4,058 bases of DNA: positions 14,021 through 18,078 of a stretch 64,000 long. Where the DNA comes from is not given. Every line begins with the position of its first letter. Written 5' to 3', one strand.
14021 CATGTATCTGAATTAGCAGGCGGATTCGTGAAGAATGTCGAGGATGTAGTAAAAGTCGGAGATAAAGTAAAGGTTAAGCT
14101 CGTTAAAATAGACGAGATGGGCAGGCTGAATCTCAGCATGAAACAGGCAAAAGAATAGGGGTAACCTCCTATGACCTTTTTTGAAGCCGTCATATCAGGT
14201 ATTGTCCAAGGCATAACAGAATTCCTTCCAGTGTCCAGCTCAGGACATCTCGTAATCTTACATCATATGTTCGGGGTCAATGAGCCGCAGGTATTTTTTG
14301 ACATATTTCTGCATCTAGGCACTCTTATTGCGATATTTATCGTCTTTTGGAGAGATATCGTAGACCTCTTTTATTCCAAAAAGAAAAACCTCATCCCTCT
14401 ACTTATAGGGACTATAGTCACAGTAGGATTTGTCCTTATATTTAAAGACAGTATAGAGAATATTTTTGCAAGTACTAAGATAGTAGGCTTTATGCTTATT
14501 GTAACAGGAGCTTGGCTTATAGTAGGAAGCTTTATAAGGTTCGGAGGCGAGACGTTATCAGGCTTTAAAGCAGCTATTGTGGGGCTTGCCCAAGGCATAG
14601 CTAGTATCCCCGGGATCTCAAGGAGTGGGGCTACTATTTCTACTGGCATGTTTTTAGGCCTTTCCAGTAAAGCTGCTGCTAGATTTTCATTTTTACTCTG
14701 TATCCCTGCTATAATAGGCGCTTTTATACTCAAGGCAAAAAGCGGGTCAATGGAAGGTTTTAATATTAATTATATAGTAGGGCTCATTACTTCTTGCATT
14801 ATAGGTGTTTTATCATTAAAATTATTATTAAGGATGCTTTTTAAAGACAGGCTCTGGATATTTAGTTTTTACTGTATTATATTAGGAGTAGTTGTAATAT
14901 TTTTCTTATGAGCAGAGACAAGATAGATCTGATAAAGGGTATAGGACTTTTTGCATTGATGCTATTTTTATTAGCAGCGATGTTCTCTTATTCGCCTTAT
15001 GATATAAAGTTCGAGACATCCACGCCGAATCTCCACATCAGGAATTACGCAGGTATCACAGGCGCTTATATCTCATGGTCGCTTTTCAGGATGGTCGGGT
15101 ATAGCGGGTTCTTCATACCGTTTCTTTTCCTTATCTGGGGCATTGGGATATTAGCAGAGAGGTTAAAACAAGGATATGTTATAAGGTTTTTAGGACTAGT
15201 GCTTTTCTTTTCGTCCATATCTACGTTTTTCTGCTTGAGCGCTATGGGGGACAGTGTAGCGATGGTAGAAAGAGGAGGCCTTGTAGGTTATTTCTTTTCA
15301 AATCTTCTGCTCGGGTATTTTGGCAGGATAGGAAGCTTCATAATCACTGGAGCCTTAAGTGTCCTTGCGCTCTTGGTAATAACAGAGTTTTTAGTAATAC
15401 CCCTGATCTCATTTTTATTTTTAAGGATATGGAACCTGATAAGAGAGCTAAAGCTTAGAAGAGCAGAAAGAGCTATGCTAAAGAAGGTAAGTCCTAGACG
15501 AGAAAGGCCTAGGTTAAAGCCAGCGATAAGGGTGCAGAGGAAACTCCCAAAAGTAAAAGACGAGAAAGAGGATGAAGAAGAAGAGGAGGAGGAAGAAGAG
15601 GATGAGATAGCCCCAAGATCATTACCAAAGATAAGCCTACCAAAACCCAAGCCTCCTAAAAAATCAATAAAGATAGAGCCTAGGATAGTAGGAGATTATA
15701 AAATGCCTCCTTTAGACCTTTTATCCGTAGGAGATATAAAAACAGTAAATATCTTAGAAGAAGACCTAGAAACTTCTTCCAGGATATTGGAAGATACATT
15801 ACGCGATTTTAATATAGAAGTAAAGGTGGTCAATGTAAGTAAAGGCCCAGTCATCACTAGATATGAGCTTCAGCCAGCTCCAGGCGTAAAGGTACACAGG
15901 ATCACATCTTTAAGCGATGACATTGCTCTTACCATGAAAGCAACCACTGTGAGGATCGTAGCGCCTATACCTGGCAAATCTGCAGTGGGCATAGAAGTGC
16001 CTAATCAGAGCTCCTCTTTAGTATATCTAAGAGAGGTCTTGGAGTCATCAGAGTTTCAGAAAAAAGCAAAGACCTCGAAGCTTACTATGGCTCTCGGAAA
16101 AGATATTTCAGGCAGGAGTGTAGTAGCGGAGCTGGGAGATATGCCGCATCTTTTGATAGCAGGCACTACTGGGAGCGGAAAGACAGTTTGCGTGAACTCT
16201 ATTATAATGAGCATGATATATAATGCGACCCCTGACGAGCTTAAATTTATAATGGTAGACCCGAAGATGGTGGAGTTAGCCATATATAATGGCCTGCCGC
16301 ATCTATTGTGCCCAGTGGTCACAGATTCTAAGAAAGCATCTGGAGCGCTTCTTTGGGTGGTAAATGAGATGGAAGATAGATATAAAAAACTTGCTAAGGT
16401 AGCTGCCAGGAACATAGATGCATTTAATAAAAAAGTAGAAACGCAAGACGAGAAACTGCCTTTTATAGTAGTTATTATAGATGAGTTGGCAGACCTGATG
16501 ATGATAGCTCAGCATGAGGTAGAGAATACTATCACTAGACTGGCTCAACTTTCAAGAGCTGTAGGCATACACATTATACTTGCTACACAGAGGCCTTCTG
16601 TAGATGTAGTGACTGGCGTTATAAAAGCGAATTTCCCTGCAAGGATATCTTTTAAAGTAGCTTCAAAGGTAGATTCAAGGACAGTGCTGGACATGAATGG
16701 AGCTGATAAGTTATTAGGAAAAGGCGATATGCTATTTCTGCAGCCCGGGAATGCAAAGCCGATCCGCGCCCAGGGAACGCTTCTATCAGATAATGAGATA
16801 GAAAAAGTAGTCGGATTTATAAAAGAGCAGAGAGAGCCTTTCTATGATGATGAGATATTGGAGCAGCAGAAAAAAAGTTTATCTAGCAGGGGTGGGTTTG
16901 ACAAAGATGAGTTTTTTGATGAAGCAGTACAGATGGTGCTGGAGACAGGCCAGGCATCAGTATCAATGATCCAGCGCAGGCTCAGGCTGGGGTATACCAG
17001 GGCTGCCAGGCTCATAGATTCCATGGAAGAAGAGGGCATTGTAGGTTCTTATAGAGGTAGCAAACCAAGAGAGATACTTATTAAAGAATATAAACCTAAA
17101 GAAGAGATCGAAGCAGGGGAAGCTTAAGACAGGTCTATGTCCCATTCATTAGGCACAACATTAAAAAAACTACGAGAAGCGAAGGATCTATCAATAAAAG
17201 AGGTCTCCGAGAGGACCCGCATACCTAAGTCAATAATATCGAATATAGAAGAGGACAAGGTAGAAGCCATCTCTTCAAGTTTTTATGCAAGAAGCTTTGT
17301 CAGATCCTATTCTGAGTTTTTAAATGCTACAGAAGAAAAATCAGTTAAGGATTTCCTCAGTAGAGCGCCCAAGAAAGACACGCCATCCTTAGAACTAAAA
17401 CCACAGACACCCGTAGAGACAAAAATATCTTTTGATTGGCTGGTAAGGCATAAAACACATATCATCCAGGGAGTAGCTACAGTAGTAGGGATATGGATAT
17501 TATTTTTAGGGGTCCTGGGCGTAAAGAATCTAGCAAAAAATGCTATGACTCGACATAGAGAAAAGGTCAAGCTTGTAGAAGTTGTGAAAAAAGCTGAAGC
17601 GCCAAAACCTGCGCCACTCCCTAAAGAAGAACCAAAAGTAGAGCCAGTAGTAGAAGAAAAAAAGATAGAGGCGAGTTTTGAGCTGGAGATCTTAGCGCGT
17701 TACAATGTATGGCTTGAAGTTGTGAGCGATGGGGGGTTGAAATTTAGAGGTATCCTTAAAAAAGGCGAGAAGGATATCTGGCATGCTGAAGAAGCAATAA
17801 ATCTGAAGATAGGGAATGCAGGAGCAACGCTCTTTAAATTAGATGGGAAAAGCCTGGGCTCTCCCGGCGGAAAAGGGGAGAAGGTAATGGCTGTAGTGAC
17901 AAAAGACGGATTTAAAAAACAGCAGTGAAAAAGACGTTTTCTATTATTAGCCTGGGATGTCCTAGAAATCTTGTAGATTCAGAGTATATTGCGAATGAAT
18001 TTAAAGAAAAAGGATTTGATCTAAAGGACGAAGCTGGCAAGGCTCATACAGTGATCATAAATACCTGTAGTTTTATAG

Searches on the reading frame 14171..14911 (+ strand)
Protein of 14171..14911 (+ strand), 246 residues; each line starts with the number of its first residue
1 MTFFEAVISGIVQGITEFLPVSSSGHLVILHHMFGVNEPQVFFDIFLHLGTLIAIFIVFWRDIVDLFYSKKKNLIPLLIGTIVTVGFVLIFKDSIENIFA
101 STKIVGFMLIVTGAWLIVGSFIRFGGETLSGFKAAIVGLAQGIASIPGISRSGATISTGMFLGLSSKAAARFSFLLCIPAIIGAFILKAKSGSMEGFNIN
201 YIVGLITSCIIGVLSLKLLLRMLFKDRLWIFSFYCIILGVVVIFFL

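Call 47: search_protein_families(library=pfam, proteins=[window:14171-14911:+], max_evalue=0.00001)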
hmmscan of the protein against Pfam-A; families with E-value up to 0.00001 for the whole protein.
window:14171-14911:+ (246 aa): 1 family
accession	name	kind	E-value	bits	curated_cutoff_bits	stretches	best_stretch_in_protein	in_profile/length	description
PF02673.24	BacA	-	1.1e-68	232.1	33.4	1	6-241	1-257/257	Bacitracin resistance protein BacA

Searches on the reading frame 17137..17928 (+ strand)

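Call 47: search_protein_families(library=pfam, proteins=[window:17137-17928:+], max_evalue=0.00001)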
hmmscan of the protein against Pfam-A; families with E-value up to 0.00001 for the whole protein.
window:17137-17928:+ (263 aa): 4 families
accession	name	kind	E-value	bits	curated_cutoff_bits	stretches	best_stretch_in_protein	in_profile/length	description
PF13413.12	HTH_25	-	6.9e-17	61.5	24.6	1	8-67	1-60/62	Helix-turn-helix domain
PF13464.11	RodZ_C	-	3.7e-11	43.2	23.9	1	186-250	3-68/72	RodZ C-terminal domain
PF12844.13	HTH_19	-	2.2e-08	34.3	30.2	1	8-66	3-55/64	Helix-turn-helix domain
PF01381.28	HTH_3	-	5e-06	26.9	23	1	9-41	1-33/55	Helix-turn-helix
